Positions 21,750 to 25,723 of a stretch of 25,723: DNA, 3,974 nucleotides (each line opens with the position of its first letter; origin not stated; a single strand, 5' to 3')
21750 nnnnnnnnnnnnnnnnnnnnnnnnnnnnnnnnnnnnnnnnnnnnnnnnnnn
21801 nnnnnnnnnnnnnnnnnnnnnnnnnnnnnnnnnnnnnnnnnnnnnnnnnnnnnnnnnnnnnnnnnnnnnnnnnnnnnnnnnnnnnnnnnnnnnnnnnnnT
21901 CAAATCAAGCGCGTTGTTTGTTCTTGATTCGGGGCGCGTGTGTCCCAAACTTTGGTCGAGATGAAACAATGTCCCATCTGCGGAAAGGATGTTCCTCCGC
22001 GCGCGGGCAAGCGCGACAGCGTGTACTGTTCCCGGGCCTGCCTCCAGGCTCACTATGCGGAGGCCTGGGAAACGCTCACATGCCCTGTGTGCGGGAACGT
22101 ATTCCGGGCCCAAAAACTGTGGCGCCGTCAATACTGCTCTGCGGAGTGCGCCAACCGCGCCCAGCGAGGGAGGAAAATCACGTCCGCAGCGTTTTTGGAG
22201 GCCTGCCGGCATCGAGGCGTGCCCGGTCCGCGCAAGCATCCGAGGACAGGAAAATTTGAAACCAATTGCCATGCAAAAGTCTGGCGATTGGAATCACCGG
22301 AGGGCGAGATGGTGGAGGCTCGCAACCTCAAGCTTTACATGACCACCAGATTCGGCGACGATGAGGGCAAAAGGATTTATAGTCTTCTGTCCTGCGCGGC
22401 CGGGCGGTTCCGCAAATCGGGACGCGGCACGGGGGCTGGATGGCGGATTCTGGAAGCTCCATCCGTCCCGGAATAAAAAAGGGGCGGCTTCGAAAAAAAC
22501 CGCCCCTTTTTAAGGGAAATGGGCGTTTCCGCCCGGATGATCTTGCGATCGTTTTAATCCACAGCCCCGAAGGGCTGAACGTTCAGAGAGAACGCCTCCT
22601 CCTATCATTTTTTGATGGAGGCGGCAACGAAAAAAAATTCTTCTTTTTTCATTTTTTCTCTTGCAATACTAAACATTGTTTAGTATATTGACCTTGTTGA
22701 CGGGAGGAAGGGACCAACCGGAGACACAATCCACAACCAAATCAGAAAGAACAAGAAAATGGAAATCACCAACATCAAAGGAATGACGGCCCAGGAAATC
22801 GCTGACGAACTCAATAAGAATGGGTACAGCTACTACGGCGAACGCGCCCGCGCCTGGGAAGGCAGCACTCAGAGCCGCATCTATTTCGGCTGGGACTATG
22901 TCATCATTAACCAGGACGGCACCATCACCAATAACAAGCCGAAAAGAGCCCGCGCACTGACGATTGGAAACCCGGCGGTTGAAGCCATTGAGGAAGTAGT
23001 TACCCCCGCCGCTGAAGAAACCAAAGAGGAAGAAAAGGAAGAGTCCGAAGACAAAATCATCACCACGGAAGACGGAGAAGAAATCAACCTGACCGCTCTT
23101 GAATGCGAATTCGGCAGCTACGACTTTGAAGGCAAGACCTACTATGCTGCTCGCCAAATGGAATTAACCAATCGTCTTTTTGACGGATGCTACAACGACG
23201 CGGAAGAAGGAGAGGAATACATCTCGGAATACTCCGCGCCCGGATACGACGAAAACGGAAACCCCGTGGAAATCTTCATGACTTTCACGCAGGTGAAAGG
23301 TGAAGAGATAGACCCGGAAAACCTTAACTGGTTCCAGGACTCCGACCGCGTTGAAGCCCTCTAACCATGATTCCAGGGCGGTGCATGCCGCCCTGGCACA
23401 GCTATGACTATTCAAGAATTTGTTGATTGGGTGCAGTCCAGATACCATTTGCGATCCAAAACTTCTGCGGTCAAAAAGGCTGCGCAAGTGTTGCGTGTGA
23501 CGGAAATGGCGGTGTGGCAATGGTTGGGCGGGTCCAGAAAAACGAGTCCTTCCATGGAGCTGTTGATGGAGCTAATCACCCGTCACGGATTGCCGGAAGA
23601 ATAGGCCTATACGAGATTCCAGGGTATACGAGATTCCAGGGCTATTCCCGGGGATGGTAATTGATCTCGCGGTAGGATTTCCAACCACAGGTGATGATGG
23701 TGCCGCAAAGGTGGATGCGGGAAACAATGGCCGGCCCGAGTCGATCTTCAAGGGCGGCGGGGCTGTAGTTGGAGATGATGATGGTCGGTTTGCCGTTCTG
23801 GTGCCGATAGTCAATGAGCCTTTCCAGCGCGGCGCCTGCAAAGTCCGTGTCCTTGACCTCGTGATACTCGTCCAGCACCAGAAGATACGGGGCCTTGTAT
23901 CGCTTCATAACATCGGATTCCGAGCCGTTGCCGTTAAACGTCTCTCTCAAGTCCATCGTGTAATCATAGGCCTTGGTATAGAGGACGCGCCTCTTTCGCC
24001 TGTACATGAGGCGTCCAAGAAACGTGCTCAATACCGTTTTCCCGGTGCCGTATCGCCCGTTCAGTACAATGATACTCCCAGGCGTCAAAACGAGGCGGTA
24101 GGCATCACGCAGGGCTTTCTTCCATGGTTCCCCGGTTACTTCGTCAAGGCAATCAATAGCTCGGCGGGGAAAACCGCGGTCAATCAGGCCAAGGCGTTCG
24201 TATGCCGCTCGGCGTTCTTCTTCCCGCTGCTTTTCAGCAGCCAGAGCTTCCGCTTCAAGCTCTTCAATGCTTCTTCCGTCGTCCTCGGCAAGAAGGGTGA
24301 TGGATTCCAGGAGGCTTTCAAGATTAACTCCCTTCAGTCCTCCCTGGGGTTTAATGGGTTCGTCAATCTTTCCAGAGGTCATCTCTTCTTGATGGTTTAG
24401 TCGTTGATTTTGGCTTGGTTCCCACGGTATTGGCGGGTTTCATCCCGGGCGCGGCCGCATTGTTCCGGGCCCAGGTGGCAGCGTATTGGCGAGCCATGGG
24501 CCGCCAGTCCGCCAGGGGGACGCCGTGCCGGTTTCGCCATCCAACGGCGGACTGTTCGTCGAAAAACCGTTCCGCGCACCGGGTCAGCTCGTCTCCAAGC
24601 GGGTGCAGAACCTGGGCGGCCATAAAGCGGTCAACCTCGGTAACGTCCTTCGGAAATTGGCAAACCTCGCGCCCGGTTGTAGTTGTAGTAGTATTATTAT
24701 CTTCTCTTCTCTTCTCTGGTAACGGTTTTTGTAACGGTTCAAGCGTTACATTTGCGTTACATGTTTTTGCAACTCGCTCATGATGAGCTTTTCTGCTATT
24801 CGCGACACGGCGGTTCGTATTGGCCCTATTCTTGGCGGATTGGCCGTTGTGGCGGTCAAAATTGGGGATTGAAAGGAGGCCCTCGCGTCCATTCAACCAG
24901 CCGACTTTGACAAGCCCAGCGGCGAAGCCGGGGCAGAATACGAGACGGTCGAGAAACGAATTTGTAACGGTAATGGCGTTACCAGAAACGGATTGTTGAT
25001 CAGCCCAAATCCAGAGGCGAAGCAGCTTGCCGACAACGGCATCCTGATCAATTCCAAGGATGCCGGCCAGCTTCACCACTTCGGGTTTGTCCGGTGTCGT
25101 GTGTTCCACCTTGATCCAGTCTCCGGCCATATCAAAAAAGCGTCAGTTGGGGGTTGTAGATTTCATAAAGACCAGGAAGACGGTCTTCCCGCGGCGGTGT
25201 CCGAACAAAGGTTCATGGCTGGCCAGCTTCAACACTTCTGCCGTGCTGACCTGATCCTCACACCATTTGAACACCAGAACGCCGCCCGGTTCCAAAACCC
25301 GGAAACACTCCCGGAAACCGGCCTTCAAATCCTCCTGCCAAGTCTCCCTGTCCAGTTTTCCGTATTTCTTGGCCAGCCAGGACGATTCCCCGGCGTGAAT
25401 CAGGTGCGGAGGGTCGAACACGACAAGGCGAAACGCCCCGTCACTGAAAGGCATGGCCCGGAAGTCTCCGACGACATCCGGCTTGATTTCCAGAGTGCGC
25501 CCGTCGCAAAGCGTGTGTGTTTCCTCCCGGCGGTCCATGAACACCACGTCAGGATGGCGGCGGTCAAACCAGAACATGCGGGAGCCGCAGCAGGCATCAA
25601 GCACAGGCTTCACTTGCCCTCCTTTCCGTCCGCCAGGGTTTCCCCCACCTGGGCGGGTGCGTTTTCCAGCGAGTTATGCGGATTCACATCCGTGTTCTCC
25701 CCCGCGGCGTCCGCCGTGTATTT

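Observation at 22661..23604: Operator-gated promoter + very acidic 201-aa protein + 66-aa HTH: acr-aca-like / anti-restriction cassette candidate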

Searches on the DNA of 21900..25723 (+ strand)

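Call 7: search_dna_similar(query=window:21900-25723:+, collection=phages, mode=near)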
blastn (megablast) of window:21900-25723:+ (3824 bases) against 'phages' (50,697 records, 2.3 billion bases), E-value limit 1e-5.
Records with a match: 2; places in all: 2; records where one place covers at least 80% of the query: 0.
Best place of each record, by identity: 90-95% 2.
By first word of the organism name: Akkermansia 2.
By host as written in the record: Akkermansia muciniphila NBRC 114322 1; Akkermansia muciniphila 1.
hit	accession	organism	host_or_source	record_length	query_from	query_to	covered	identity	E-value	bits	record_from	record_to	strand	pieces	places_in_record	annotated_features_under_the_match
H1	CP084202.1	Akkermansia phage DTMo-2021a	Akkermansia muciniphila NBRC 114322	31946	3227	3727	13%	90.1%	0e+0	649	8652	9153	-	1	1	record has no annotation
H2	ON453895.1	Akkermansia phage Chantilly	Akkermansia muciniphila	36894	3228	3702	12%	92.5%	0e+0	678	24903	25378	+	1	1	SAM-dependent methyltransferase | DNA-cytosine methyltransferase | hypothetical protein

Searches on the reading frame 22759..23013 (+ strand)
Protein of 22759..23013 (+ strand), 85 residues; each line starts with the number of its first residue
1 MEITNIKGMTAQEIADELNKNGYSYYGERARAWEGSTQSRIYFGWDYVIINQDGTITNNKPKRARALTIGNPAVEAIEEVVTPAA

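Call 27: search_solved_structures(query=A3, max_evalue=10, show_alignments=2)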
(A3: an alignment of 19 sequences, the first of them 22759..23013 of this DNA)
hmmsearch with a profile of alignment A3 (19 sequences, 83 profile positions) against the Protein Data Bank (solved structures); distinct sequences matched with E-value up to 10: 3.
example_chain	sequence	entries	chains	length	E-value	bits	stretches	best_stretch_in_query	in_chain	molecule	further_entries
9jd0_F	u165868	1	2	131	0.72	13.1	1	17-55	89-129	Nanobody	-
8zbr_A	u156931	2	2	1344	1.6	12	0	33-72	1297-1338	ATP-binding cassette sub-family C member 4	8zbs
8zbt_A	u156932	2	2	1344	1.6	12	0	33-72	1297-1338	ATP-binding cassette sub-family C member 4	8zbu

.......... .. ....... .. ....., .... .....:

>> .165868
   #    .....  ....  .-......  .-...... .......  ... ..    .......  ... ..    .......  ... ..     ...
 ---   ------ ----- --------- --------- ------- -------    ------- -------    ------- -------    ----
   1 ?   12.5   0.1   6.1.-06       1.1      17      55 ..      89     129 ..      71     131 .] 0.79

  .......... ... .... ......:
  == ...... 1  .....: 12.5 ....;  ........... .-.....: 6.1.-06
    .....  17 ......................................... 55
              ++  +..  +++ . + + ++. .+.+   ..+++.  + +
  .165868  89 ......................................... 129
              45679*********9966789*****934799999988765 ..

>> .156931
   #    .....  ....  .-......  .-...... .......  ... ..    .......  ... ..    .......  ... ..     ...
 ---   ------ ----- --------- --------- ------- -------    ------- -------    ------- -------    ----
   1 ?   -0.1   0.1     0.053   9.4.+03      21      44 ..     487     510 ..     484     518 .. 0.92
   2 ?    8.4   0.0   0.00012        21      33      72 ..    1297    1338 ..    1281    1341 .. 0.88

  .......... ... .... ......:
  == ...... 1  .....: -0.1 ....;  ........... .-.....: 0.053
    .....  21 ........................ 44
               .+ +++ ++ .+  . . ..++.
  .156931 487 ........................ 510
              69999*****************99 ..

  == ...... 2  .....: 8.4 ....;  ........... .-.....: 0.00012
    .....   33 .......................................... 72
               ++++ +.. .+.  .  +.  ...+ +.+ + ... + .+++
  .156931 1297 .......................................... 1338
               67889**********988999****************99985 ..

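Call 29: search_protein_families(library=pfam, alignment_id=A3, max_evalue=0.01)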
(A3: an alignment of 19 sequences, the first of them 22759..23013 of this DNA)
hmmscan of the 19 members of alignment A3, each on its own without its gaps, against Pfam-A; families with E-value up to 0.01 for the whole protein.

A. member 1, window:22759-23013:+ (85 aa): 0 families

B. families by the number of members that match (of 19 scanned): 0 families

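Call 32: search_protein_families(library=phrogs, alignment_id=A3, max_evalue=0.001)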
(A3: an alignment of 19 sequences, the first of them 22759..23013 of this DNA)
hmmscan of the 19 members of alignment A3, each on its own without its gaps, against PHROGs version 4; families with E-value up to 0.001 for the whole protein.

A. member 1, window:22759-23013:+ (85 aa): 0 families

B. families by the number of members that match (of 19 scanned): 1 family
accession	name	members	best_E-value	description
phrog_12732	-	1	1.9e-05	-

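Call 50: search_dna_similar(query=window:22759-23013:+, collection=phages, mode=protein, max_evalue=0.001, max_rows=40)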
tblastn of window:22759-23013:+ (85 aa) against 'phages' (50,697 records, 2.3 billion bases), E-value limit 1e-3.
No match.

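Call 53: search_dna_similar(query=window:22759-23013:+, collection=plasmids, mode=protein, max_evalue=0.001, max_rows=40)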
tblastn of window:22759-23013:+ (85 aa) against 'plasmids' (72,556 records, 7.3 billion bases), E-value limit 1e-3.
No match.
